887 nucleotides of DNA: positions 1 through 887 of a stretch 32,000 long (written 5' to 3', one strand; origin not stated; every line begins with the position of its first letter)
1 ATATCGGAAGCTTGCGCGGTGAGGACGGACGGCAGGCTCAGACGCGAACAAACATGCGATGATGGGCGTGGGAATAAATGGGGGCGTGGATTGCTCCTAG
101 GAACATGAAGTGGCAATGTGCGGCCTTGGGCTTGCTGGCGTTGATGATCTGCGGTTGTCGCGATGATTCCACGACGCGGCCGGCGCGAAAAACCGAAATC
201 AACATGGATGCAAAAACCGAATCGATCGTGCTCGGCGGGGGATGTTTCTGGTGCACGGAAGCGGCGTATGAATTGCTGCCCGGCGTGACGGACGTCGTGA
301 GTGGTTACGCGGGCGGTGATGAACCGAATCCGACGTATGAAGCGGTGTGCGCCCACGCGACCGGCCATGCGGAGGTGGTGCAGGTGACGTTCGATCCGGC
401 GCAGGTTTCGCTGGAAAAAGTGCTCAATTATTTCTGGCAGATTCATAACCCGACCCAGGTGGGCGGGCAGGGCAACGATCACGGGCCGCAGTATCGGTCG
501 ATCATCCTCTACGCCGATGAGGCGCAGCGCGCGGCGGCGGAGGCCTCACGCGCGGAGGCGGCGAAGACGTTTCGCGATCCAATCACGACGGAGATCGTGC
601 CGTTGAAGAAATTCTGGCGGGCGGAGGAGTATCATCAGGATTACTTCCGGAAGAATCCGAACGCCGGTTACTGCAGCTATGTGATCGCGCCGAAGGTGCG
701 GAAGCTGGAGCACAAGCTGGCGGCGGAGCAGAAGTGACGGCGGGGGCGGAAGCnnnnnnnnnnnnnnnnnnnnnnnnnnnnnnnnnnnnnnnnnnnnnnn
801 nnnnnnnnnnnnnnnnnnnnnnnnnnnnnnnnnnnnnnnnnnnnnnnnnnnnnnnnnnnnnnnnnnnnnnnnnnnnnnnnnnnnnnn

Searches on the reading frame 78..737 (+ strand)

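Call 13: search_protein_families(library=pfam, proteins=[window:78-737:+], max_evalue=0.001)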
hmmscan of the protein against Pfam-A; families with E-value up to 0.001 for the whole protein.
window:78-737:+ (219 aa): 1 family
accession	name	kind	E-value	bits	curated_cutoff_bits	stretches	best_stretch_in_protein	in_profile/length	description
PF01625.27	PMSR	-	1.3e-63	214.2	23.7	1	50-199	2-152/153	Peptide methionine sulfoxide reductase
